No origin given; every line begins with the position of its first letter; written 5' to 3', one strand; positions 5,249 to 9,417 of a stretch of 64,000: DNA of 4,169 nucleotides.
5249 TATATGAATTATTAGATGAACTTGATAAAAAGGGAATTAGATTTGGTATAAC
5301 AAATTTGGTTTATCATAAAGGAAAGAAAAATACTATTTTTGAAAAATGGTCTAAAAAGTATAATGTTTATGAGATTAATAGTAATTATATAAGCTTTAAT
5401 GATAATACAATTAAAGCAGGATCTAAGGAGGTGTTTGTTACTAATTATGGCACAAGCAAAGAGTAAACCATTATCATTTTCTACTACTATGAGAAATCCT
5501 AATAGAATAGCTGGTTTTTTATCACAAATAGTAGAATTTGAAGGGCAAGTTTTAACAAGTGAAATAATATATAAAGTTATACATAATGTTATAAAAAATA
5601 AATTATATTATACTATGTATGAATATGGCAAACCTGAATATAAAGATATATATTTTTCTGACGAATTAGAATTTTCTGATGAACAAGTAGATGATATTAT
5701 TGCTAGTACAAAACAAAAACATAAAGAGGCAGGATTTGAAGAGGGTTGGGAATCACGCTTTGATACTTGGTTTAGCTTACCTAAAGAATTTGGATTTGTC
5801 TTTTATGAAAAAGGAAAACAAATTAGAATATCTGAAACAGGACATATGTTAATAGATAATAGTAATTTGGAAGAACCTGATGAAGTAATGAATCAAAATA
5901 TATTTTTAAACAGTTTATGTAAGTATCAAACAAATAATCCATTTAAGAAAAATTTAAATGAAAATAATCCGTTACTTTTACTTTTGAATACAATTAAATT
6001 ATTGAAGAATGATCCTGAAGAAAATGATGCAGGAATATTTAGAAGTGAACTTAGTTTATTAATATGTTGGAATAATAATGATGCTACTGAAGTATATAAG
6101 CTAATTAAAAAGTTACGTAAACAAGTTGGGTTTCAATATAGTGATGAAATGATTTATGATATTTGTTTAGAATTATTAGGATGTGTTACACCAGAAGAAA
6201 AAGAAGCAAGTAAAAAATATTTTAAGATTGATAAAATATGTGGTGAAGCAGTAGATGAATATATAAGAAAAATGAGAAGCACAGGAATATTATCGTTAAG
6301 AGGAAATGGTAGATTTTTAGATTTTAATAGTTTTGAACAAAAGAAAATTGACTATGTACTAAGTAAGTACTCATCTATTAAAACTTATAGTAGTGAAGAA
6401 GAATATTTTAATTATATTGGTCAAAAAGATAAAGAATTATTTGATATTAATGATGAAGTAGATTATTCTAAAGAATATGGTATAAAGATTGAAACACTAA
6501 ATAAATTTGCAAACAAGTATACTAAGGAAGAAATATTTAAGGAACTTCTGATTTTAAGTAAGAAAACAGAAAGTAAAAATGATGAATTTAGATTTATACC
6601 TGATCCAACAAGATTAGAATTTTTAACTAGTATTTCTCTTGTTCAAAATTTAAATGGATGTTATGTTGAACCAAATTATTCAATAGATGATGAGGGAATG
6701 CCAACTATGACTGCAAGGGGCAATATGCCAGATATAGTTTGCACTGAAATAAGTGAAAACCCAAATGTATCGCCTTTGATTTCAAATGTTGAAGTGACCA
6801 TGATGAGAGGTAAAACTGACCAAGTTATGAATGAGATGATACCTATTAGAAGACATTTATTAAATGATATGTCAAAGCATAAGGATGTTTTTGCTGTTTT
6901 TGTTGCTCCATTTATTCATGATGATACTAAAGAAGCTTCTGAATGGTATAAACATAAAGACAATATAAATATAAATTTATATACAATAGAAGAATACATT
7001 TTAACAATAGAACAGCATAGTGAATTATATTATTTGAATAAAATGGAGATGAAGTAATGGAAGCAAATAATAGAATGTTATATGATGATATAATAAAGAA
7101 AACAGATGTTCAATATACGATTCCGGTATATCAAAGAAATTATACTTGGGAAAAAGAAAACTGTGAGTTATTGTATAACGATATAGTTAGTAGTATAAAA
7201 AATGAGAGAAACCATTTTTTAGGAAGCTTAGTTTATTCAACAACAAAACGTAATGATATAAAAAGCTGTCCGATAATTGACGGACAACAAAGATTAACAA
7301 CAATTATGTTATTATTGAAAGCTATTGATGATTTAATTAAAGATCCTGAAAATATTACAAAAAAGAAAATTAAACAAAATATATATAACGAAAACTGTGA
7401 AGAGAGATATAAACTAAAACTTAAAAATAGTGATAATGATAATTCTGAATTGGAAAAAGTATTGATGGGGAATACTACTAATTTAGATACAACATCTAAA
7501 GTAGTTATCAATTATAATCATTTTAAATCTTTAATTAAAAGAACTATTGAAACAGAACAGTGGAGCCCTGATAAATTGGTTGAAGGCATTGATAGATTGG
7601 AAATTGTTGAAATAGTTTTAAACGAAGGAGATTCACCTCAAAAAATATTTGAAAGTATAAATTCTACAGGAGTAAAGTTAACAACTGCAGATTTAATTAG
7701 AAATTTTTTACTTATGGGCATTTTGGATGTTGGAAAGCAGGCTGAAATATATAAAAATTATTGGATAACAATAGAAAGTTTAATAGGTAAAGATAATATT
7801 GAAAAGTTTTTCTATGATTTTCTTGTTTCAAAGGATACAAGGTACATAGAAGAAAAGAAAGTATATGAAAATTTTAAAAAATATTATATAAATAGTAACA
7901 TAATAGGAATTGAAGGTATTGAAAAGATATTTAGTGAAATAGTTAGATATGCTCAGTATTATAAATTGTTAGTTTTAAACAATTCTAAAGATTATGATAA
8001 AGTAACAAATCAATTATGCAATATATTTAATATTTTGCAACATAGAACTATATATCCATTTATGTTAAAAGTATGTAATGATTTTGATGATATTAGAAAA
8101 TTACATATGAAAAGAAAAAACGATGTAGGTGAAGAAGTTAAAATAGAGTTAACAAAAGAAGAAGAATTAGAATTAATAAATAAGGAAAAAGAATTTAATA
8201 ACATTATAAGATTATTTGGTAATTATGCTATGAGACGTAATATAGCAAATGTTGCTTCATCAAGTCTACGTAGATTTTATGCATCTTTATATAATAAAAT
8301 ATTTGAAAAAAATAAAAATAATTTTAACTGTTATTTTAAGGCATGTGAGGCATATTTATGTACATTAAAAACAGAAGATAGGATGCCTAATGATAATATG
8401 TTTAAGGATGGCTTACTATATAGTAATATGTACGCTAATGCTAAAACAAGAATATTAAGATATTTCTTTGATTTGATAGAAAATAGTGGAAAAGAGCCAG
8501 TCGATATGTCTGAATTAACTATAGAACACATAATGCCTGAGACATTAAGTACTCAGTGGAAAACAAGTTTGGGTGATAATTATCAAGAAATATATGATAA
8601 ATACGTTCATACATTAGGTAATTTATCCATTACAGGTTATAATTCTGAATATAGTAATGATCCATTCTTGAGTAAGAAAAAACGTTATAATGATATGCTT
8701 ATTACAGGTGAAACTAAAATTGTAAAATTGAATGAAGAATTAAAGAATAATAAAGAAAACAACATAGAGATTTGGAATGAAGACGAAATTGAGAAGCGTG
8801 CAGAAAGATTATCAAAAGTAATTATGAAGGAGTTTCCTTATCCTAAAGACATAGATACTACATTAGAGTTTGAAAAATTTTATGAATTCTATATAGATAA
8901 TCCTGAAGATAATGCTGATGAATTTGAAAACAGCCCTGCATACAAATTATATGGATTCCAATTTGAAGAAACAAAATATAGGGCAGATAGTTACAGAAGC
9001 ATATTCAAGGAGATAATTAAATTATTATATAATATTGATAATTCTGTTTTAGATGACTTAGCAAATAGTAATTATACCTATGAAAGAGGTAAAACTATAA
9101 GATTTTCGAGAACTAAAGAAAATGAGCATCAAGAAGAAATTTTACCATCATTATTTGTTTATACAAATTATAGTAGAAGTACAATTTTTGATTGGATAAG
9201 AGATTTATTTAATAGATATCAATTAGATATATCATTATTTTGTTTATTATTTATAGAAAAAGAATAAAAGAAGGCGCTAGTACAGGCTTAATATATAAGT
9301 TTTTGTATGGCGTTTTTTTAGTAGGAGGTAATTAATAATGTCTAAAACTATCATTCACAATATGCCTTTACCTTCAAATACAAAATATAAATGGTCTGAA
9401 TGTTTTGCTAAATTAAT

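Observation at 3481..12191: About 9 kb multi-system defence island with no mobility genes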

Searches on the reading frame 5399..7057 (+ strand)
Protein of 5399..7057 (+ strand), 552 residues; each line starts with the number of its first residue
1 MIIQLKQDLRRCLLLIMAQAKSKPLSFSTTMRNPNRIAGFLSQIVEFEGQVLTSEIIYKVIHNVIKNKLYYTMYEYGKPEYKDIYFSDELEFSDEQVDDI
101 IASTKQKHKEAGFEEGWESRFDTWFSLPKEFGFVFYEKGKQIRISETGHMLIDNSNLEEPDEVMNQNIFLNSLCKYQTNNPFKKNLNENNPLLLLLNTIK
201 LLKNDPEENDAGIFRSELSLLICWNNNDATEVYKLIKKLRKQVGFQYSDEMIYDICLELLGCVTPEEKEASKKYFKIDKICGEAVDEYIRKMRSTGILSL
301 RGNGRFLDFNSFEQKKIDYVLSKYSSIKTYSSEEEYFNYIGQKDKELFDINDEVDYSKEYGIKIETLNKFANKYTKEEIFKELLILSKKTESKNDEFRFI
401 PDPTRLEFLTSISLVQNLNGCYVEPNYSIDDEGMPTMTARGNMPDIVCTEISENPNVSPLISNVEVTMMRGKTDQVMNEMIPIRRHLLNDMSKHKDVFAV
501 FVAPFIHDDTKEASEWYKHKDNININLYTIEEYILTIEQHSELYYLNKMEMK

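Call 4: search_protein_families(library=pfam, proteins=[window:5399-7057:+], max_evalue=0.01)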
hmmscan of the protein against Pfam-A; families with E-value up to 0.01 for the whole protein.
window:5399-7057:+ (552 aa): 1 family
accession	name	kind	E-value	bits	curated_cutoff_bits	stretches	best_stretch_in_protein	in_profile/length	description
PF09491.16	RE_AlwI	-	1.4e-33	117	23.1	2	351-534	250-439/441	AlwI restriction endonuclease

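Call 5: search_protein_families(library=padloc, proteins=[window:5399-7057:+], max_evalue=0.01)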
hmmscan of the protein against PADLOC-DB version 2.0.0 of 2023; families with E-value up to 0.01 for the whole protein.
window:5399-7057:+ (552 aa): 2 families
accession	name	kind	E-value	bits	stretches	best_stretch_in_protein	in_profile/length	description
PDLC03507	REase_II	-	2.9e-160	532.5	1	20-548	5-538/542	Type II restriction enzyme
PDLC03393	REase_II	-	2.7e-31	106.5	2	355-535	382-566/624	Type II nicking endonuclease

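Call 44: search_protein_families(library=ncbifam, proteins=[window:5447-7057:+], max_evalue=0.01)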
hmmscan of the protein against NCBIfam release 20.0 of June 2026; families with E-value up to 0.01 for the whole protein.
window:5447-7057:+ (536 aa): 0 families

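Call 99: search_solved_structures(query=window:5447-7057:+, max_evalue=0.01)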
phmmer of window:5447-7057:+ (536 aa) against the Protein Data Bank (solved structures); distinct sequences matched with E-value up to 0.01: 0.

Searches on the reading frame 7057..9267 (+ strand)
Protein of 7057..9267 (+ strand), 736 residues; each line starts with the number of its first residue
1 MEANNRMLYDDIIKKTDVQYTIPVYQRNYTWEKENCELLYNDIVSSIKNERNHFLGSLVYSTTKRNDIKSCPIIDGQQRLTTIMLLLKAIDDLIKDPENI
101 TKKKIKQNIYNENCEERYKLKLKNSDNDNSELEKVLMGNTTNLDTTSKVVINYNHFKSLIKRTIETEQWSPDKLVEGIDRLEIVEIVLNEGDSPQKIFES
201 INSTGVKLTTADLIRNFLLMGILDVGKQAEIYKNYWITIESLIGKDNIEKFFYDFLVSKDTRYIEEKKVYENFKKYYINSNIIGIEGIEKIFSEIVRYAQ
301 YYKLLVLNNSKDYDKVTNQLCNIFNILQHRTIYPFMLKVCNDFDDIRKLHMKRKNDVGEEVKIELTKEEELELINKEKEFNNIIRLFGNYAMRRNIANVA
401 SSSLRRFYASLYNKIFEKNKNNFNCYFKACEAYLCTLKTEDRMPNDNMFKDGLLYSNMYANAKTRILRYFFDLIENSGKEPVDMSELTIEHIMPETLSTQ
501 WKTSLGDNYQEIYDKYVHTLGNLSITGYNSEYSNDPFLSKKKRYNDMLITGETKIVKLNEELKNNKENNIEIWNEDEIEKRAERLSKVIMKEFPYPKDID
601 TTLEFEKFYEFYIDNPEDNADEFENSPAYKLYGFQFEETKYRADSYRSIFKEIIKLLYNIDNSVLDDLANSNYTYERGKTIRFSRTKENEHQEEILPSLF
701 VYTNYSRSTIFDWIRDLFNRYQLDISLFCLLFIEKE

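Call 4: search_protein_families(library=pfam, proteins=[window:7057-9267:+], max_evalue=0.01)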
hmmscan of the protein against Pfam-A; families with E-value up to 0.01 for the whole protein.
window:7057-9267:+ (736 aa): 2 families
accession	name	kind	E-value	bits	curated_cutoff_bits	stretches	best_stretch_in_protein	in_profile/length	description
PF03235.19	GmrSD_N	-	3.3e-35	122.5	33.2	1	11-219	3-199/199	GmrSD restriction endonuclease, N-terminal domain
PF07510.16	GmrSD_C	-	4.7e-22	78.8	23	1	444-588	2-138/138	GmrSD restriction endonucleases, C-terminal domain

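Call 5: search_protein_families(library=padloc, proteins=[window:7057-9267:+], max_evalue=0.01)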
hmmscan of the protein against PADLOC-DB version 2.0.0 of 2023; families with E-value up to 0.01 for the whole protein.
window:7057-9267:+ (736 aa): 27 families (the best 25 are shown)
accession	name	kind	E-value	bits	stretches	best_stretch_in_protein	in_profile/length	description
PDLC02693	Orf5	-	4.4e-115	383.7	2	16-345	5-335/543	Orf5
PDLC02702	Orf5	-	1.4e-67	226.8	1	20-595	3-543/543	Orf5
PDLC04157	HEC-06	-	4.2e-55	185.4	2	18-345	21-358/558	-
PDLC04154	HEC-06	-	8.9e-52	174.5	2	9-345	14-366/569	-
PDLC04155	HEC-06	-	6.2e-49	164.9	2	13-344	16-357/562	-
PDLC02687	Orf5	-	1.1e-43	147.9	2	9-344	8-359/543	Orf5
PDLC02695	Orf5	-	1.1e-33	114.5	2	17-279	17-313/601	Orf5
PDLC02700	Orf5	-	1.2e-33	114.6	2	18-303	10-303/555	Orf5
PDLC02691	Orf5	-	5.2e-28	96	3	10-146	11-142/579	Orf5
PDLC02701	Orf5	-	7.5e-26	88.7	1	17-337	18-371/596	Orf5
PDLC02686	Orf5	-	1.2e-25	88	2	10-325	11-342/566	Orf5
PDLC02692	Orf5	-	2.3e-21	74.1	2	18-273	6-277/558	Orf5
PDLC02698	Orf5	-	6.3e-21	72.7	2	14-89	14-88/573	Orf5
PDLC02690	Orf5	-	9.4e-19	65.6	1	18-338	8-325/531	Orf5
PDLC02689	Orf5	-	2.6e-18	63.9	1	3-217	3-211/558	Orf5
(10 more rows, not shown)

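Call 44: search_protein_families(library=ncbifam, proteins=[window:7057-9267:+], max_evalue=0.01)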
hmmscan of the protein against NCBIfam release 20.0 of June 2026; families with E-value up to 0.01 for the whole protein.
window:7057-9267:+ (736 aa): 0 families

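Call 80: search_protein_families(library=phrogs, proteins=[window:7057-9267:+], max_evalue=0.01)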
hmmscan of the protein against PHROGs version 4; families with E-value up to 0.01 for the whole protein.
window:7057-9267:+ (736 aa): 2 families
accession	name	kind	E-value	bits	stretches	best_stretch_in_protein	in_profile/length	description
phrog_21165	-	unknown function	8.2e-39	135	1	15-588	17-561/567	-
phrog_1583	-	unknown function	3.2e-12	46.9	1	12-220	29-175/417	-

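Call 100: search_solved_structures(query=window:7057-9267:+, max_evalue=0.01)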
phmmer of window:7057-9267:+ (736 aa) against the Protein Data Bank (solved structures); distinct sequences matched with E-value up to 0.01: 0.
